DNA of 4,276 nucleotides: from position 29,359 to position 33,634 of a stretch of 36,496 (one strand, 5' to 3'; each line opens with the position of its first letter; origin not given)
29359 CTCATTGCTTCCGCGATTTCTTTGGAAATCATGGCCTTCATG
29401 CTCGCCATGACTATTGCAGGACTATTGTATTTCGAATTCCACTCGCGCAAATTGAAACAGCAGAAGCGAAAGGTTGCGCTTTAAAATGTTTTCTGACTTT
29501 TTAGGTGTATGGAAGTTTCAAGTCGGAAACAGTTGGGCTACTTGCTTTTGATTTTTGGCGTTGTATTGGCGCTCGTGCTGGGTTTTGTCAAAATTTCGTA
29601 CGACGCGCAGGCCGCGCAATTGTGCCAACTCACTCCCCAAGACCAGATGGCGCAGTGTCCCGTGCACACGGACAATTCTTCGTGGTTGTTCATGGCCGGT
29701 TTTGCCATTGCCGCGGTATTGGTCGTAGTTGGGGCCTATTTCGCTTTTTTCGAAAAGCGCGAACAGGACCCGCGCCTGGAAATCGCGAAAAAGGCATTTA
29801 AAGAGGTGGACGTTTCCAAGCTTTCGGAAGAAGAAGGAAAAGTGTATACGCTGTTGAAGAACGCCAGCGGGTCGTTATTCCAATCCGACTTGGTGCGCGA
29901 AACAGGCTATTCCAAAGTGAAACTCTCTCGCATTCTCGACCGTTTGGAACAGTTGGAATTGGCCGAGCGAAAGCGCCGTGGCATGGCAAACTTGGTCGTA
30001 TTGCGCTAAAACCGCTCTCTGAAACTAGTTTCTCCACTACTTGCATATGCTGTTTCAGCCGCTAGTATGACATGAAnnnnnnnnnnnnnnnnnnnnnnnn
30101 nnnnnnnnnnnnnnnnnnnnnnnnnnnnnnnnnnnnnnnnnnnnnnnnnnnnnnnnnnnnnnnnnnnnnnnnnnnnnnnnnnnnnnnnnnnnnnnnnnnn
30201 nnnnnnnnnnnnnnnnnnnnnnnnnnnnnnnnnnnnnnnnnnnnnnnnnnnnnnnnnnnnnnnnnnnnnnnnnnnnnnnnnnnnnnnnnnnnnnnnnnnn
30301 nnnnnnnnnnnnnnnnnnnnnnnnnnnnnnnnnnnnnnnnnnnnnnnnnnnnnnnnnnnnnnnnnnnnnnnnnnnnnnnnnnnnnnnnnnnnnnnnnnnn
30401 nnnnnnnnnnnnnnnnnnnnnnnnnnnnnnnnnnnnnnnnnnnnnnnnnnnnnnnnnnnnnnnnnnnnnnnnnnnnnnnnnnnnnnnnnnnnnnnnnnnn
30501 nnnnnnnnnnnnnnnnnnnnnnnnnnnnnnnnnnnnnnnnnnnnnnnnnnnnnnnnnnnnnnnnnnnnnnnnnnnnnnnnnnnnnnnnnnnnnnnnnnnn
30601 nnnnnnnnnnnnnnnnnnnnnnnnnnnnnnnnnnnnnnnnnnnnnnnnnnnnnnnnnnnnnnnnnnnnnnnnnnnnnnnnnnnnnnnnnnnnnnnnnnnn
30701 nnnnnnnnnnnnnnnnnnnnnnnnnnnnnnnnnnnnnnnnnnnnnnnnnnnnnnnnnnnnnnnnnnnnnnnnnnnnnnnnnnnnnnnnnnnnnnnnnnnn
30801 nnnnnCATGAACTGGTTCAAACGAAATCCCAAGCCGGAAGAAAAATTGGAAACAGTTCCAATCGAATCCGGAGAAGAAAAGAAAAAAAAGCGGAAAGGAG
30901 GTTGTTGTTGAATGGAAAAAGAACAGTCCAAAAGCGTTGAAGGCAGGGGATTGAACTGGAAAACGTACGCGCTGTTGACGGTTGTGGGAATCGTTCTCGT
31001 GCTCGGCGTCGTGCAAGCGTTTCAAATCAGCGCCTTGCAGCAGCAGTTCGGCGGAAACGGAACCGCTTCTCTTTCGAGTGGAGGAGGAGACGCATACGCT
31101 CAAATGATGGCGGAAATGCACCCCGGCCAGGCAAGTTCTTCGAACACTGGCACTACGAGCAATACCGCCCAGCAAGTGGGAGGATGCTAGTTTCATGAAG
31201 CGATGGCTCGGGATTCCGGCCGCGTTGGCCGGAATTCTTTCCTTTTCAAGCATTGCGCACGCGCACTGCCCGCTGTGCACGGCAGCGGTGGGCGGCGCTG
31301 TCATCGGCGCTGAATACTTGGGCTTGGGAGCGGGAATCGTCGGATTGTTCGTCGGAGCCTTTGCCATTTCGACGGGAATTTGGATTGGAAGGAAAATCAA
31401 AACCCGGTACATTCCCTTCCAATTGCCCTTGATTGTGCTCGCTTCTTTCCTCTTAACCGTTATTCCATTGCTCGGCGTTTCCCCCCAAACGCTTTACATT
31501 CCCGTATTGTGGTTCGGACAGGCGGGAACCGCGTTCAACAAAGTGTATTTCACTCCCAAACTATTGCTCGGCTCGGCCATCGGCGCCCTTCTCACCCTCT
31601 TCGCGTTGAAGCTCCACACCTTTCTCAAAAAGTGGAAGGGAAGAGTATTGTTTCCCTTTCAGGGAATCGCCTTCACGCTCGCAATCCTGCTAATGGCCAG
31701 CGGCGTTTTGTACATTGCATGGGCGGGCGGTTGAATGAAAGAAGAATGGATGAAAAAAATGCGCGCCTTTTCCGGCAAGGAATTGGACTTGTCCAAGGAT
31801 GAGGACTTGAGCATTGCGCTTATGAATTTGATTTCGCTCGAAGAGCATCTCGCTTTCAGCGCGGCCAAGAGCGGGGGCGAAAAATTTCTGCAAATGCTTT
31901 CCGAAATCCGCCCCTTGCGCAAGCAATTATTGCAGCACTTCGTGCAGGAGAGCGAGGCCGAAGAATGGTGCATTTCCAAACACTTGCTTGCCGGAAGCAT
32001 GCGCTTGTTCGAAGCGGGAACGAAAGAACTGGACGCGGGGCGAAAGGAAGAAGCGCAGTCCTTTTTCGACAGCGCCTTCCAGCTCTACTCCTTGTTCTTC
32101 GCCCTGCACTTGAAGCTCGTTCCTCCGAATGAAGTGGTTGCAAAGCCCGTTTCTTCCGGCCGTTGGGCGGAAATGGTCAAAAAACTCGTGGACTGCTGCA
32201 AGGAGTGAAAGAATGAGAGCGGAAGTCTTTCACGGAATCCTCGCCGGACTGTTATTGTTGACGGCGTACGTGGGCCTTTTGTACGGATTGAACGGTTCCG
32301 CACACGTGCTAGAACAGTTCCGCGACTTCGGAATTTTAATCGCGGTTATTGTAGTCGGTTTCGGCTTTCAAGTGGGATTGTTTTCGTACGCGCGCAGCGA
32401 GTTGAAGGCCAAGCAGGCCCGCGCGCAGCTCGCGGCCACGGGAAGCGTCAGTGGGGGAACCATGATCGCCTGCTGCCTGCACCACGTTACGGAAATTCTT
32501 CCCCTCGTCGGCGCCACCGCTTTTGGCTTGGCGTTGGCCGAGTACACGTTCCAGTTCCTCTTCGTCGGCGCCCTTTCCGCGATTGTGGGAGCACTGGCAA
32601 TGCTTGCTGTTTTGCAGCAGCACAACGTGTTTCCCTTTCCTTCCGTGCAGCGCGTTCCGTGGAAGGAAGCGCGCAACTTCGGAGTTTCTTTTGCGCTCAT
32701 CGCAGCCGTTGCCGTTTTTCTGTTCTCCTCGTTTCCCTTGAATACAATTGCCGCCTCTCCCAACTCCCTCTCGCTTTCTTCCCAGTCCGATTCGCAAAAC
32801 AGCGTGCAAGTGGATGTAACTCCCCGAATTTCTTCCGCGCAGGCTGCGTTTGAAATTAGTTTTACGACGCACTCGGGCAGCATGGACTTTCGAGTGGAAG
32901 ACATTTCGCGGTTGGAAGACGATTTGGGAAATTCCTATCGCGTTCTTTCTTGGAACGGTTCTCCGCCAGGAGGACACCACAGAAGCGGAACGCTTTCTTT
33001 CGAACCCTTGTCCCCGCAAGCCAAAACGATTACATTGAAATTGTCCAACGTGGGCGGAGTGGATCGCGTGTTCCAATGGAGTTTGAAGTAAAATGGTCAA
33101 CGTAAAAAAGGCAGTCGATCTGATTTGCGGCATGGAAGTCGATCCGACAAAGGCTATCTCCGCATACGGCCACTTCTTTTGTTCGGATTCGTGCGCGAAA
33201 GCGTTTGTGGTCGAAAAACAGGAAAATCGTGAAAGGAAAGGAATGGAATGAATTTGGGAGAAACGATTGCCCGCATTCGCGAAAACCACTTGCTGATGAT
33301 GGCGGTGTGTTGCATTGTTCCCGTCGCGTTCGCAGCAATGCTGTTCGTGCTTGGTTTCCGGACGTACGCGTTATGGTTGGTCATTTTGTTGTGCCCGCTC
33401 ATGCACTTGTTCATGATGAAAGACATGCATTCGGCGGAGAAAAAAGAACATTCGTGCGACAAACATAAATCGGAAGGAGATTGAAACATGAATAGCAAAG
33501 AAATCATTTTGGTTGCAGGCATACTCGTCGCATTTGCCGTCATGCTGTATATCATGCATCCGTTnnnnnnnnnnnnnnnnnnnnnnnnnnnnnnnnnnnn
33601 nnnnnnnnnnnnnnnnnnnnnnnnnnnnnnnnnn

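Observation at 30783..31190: Identical C-terminal QQVGGC on two otherwise dissimilar anchored proteins, with a polybasic ............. micro-ORF exactly filling the gap between them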

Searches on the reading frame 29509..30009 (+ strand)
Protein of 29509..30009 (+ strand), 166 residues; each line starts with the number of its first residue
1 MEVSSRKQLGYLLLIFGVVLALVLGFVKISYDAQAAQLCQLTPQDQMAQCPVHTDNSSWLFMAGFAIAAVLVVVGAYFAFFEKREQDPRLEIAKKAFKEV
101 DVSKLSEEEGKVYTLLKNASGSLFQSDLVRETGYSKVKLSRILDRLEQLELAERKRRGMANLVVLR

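Call 3: search_protein_families(library=pfam, proteins=[window:29509-30009:+], max_evalue=0.1)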
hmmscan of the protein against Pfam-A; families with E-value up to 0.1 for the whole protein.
window:29509-30009:+ (166 aa): 13 families
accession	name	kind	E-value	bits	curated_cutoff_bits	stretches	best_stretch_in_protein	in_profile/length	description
PF24034.1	DUF7343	-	1.3e-10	41.4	27.6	1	107-165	3-61/62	Domain of unknown function (DUF7343)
PF12802.13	MarR_2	-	1.3e-06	28.9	27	1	118-156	17-54/61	MarR family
PF00003.28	7tm_3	-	0.0065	16.6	33.5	1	4-83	114-188/251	7 transmembrane sweet-taste receptor of 3 GCPR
PF10754.15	DUF2569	-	0.0079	17.1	26.5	1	13-93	8-87/143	Protein of unknown function (DUF2569)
PF01978.25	TrmB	-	0.0098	16.2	25.6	1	105-156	6-56/68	Sugar-specific transcriptional regulator TrmB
PF01047.28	MarR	-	0.012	16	24.6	1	120-156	15-51/59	MarR family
PF25213.1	HVO_A0261_N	-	0.014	15.7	35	1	103-157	5-59/86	HVO_A0261 N-terminal domain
PF14316.11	DUF4381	-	0.019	15.7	27.2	0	57-118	12-78/145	Domain of unknown function (DUF4381)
PF14387.11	DUF4418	-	0.038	14.7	27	1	22-93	2-66/117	Domain of unknown function (DUF4418)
PF13273.12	DUF4064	-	0.048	14.3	32.1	1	10-78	12-80/102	Protein of unknown function (DUF4064)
PF01022.26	HTH_5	-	0.048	14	22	1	118-153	13-46/47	Bacterial regulatory protein, arsR family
PF14126.11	DUF4293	-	0.091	13.4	27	0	6-80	3-77/153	Domain of unknown function (DUF4293)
PF07843.16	DUF1634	-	0.099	13.2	27.5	0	58-93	2-30/102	Protein of unknown function (DUF1634)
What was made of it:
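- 29509..30009 (+): Membrane-bound winged-helix regulator (two TM helices with a Cys/His loop, followed by a DUF7343/MarR_2 HTH); likely regulator of the cassette. Pfam DUF7343 1.3e-10 and MarR_2 1.3e-6 (call 3).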

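Call 8: search_protein_families(library=ncbifam, proteins=[window:29509-30009:+], max_evalue=0.1)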
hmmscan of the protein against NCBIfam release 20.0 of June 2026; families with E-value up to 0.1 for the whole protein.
window:29509-30009:+ (166 aa): 5 families
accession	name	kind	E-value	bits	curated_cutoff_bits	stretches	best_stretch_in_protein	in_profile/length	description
NF033218.1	anchor_AmaP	equivalog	0.00048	19.9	55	1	12-104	8-91/166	alkaline shock response membrane anchor protein AmaP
NF040939.2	trans_reg_lrs14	equivalog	0.0095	16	90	1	104-157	18-71/103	Lrs14 family HTH-type transcriptional regulator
NF052375.1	antisigma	equivalog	0.022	14.7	100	0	42-116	69-142/217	anti-sigma factor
NF033788.1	HTH_metalloreg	subfamily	0.023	14.5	55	1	113-159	17-62/77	metalloregulator ArsR/SmtB family transcription factor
TIGR01884.1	cas_HTH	subfamily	0.078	12.4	60.2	1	103-158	138-193/202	CRISPR-associated CARF protein Csa3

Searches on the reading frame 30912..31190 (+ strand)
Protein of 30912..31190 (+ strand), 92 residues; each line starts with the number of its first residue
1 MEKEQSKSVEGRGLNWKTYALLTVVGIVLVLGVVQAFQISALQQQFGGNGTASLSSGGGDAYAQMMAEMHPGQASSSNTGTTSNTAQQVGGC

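Call 3: search_protein_families(library=pfam, proteins=[window:30912-31190:+], max_evalue=0.1)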
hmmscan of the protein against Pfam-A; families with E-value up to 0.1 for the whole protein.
window:30912-31190:+ (92 aa): 1 family
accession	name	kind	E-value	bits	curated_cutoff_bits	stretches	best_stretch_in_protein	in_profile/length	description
PF23923.1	DUF7262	-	0.056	14.4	27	1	23-72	12-58/132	Family of unknown function (DUF7262)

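Call 8: search_protein_families(library=ncbifam, proteins=[window:30912-31190:+], max_evalue=0.1)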
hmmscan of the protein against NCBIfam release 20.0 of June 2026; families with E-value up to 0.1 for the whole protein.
window:30912-31190:+ (92 aa): 1 family
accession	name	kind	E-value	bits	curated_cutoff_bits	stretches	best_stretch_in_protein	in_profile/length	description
NF040991.1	MamS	equivalog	0.044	13.9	200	1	21-91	5-76/186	magnetosome protein MamS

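Call 62: find_homologous_proteins(query=window:30912-31190:+, max_evalue=0.01)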
Query window:30912-31190:+ (92 aa): 1 proteins with E <= 0.01 among 3 candidates.
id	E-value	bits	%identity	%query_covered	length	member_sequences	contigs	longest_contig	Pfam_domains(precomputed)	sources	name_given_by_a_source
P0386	6.6e-51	188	100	100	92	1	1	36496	-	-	-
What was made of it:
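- Tried and rejected: The word-indexed homology search with the 92-aa protein returned only the query itself (call 62).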

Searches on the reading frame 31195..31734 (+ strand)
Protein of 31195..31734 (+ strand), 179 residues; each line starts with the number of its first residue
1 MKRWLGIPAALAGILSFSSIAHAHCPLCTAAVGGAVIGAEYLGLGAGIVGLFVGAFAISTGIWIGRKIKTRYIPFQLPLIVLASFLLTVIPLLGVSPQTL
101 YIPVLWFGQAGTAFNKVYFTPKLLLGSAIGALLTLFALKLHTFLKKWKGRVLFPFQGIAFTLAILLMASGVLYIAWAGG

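Call 3: search_protein_families(library=pfam, proteins=[window:31195-31734:+], max_evalue=0.1)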
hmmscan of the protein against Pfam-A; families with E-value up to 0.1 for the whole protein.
window:31195-31734:+ (179 aa): 0 families

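Call 8: search_protein_families(library=ncbifam, proteins=[window:31195-31734:+], max_evalue=0.1)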
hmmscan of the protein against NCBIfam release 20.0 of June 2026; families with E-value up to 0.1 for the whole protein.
window:31195-31734:+ (179 aa): 0 families

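Call 49: find_homologous_proteins(query=window:31195-31734:+)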
Query window:31195-31734:+ (179 aa): 116 proteins with E <= 0.001 among 1228 candidates.
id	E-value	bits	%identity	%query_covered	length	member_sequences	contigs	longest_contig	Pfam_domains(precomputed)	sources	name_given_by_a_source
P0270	2.8e-107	375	100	100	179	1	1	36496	-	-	-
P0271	8.2e-77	275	69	100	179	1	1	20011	-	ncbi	-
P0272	3.4e-60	221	56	100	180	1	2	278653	-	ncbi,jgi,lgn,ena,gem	-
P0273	1.1e-55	206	55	99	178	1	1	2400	-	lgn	-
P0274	2.7e-54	202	58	89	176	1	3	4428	-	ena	-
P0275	4.9e-54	201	61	88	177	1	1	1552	-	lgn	-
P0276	3.3e-52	195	57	100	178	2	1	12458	-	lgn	-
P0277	1.6e-51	193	60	85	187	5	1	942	-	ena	-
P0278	3.6e-51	192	56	88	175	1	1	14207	-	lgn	-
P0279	4.0e-51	192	59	88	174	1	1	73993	-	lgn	-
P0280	5.3e-51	191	60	83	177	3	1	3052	-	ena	-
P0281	9.8e-51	190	53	99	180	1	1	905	-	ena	-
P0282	1.3e-50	190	57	87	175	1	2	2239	-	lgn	-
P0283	1.4e-50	190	60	87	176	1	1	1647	-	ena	-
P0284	1.9e-50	189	60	88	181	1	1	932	-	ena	-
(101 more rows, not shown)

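Call 57: predict_structure(alignment_id=A2)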
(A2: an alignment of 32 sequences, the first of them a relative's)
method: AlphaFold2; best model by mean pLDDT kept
length: 179 residues; sequences in the alignment: 32
mean_pLDDT: 90.2   pTM: 0.79
mean pLDDT of the five models: 90.2, 88.8, 87.6, 86.6, 86.1
residues with pLDDT >= 90: 134; 70-90: 34; 50-70: 11; < 50: 0
segments of 3 or more residues with pLDDT < 50: none
pLDDT, mean of each block of 10 residues (from residue 1): 74 74 71 93 94 97 91 90 94 92 90 91 97 98 97 96 97 86
secondary structure, 60 per line:
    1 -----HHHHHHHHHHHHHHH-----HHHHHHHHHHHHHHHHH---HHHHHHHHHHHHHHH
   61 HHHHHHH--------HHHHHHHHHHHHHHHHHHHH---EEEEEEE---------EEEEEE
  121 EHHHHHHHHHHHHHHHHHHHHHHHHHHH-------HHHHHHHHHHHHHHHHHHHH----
elements in order: H6-20 H26-42 H46-67 H76-95 E99-105 E115-121 H122-148 H156-175
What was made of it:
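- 31195..31734 (+): Conserved 179-aa membrane protein. It has a signal peptide ending ...AHA, then an invariant H-C-P-L-C-T (31264-31281), so the mature N-terminus is probably His-Cys-Pro-Leu-Cys. Candidate partner or acceptor for the tails. AlphaFold2 mean pLDDT 90 (call 57).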

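Call 61: fold_search(model_id=the predicted structure, library=pdb)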
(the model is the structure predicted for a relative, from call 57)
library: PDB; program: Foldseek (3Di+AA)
matches with E <= 10: 60; with E <= 0.001: 0
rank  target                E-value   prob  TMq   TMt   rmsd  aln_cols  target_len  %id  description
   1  7mts_A                6.1e-01  0.11  0.19  0.07  16.3       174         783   15  CryoEM Structure of mGlu2 - Gi Complex (released 2021-07-07)
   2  9jqx_A                1.1e+00  0.12  0.23  0.09  12.9       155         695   14  CGP54626-bound-DGABAB (released 2025-10-01)
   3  8wpu_A                1.3e+00  0.12  0.25  0.09  10.5       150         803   10  Human calcium-sensing receptor(CaSR) bound to cinacalcet in complex with Gq protein (released 2023-11-22)
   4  9lm0_B                1.5e+00  0.07  0.20  0.14  15.8       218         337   14  Cryo-EM structure of a class C GPCR (Domain, without symmetry) (released 2026-03-18)
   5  9nor_A                1.9e+00  0.06  0.21  0.08  11.3       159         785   14  Human sweet taste receptor composed of TAS1R2 and TAS1R3 GPCRs from the combined datasets (released 2025-05-14)
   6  8ieb_B                2.1e+00  0.09  0.24  0.17  15.3       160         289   19  Cryo-EM structure of GPR156 of GPR156-miniGo-scFv16 complex (local refine) (released 2024-02-14)
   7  5sv1_F                2.2e+00  0.07  0.20  0.17  21.9       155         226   17  Structure of the ExbB/ExbD complex from E. coli at pH 4.5 (released 2016-09-28)
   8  7sf8_A                2.3e+00  0.04  0.15  0.12  14.5       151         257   14  GPR56 (ADGRG1) 7TM domain bound to tethered agonist in complex with G protein heterotrimer (released 2022-04-27)
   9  7ose_B                2.4e+00  0.06  0.17  0.10  14.4       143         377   15  cytochrome bd-II type oxidase with bound aurachin D (released 2021-11-17)
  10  8x0h_B                2.9e+00  0.04  0.16  0.07  16.8       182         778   12  Human FL Metabotropic glutamate receptor 5, mGlu5-5M with quisqualate, Rcc conformation (released 2024-11-06)
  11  5sv0_D                3.2e+00  0.06  0.21  0.18  21.9       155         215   15  Structure of the ExbB/ExbD complex from E. coli at pH 7.0 (released 2016-09-28)
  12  9iqv_B                3.6e+00  0.08  0.25  0.18  12.2       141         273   17  Cryo-EM structure of MT3-alpha1AAR (released 2025-07-23)
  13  9k49_B                3.6e+00  0.07  0.21  0.18  17.6       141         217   11  Cryo-EM structure of inner membrane TolQRA complex in CYMAL-6-Neopentyl Glycol detergent micelles (released 2025-07-09)
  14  9lw1_A                3.6e+00  0.03  0.17  0.14  13.5       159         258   15  TMEM164-substrate (released 2026-01-07)
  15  5sv0_E                3.8e+00  0.06  0.22  0.19  22.1       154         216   17  Structure of the ExbB/ExbD complex from E. coli at pH 7.0 (released 2016-09-28)
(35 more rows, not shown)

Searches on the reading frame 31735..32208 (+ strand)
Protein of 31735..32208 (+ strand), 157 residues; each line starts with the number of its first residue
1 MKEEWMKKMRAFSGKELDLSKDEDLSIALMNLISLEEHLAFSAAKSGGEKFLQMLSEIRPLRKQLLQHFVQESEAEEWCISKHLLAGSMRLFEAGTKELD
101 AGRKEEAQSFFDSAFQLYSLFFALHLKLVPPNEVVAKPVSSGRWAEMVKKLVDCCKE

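Call 3: search_protein_families(library=pfam, proteins=[window:31735-32208:+], max_evalue=0.1)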
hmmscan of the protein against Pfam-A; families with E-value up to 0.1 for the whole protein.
window:31735-32208:+ (157 aa): 0 families

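Call 8: search_protein_families(library=ncbifam, proteins=[window:31735-32208:+], max_evalue=0.1)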
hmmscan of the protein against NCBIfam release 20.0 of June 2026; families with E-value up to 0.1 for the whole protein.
window:31735-32208:+ (157 aa): 0 families
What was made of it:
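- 31735..32208 (+): Conserved 157-aa helical protein without a TM helix, ending in DCCKE. No Pfam or NCBIfam match (calls 3, 8).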

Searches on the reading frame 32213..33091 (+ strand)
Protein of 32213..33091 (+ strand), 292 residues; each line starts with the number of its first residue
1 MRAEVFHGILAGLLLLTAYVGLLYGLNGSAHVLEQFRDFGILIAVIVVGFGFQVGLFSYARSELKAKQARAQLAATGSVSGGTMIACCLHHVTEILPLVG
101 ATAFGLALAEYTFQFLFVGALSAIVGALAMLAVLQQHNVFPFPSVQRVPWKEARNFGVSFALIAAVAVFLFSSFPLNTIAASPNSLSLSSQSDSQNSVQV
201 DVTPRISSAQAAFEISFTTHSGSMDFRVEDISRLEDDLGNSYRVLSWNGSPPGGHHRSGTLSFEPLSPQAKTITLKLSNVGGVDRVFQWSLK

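Call 3: search_protein_families(library=pfam, proteins=[window:32213-33091:+], max_evalue=0.1)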
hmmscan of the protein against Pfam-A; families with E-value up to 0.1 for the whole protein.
window:32213-33091:+ (292 aa): 1 family
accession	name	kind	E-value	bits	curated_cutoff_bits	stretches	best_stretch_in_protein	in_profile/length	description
PF18705.7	DUF5643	-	5.9e-06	26.7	34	1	206-277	24-95/115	Family of unknown function (DUF5643)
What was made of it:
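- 32213..33091 (+): Membrane protein with an ACCLHH motif in a TM segment and a C-terminal DUF5643-like beta domain. Weak Pfam DUF5643 match, 5.9e-6, below the curated cut-off (call 3).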

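Call 8: search_protein_families(library=ncbifam, proteins=[window:32213-33091:+], max_evalue=0.1)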
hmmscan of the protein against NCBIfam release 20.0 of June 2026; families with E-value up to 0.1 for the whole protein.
window:32213-33091:+ (292 aa): 2 families
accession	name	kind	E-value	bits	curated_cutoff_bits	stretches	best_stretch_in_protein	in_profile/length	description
NF003007.0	PRK03818.1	equivalog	0.016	13.7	449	1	20-95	46-117/553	putative transporter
TIGR03943.1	TIGR03943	equivalog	0.024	14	88.8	1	117-196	16-97/221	TIGR03943 family putative permease subunit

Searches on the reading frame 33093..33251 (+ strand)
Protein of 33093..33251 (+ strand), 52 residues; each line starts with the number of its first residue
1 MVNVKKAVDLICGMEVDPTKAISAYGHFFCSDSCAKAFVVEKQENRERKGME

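Call 3: search_protein_families(library=pfam, proteins=[window:33093-33251:+], max_evalue=0.1)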
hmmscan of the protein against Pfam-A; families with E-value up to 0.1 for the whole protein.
window:33093-33251:+ (52 aa): 3 families
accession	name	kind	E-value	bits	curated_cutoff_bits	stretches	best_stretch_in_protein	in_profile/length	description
PF02069.22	Metallothio_Pro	-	0.0014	19.3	33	1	12-37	12-37/51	Prokaryotic metallothionein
PF09889.16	DUF2116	-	0.083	13.3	26.8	0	26-47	16-37/59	Probable treble clef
PF04945.19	YHS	-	0.088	13.3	30.3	0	9-38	3-36/47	YHS domain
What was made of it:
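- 33093..33251 (+): 52-aa Cys-rich YHS/TRASH-like or metallothionein-like small protein. Weak Pfam hits only: Metallothio_Pro 1.4e-3 and YHS 0.088 (call 3).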

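Call 8: search_protein_families(library=ncbifam, proteins=[window:33093-33251:+], max_evalue=0.1)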
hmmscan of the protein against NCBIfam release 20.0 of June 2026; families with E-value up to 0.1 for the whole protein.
window:33093-33251:+ (52 aa): 1 family
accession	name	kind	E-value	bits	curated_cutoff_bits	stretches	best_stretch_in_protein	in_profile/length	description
NF041023.1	PP0621_fam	subfamily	0.03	14.6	45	1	12-35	48-71/71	PP0621 family protein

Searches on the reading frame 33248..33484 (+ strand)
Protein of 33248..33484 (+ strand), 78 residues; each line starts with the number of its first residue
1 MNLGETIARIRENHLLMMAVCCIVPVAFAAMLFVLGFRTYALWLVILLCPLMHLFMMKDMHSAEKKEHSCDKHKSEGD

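Call 3: search_protein_families(library=pfam, proteins=[window:33248-33484:+], max_evalue=0.1)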
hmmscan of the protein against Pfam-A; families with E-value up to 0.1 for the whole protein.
window:33248-33484:+ (78 aa): 4 families
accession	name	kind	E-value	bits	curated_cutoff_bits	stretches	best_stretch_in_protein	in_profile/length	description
PF11666.13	DUF2933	-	8.5e-08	32.6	21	1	39-68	21-50/52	Protein of unknown function (DUF2933)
PF19579.4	FtsL_2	-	0.012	15.9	24.6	1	39-76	14-51/100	Bacteriodetes cell division protein (FtsL-like)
PF05569.17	Peptidase_M56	-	0.037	13.6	31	1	17-74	11-68/296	BlaR1 peptidase M56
PF06961.18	DUF1294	-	0.089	13.5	25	0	8-33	20-45/55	Protein of unknown function (DUF1294)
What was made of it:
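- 33248..33484 (+): DUF2933 membrane protein, a family recurrent in these metal-gene neighbourhoods. Pfam DUF2933 8.5e-8, above the cut-off (call 3).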

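Call 8: search_protein_families(library=ncbifam, proteins=[window:33248-33484:+], max_evalue=0.1)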
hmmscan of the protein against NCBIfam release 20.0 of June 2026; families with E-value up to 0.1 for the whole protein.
window:33248-33484:+ (78 aa): 0 families
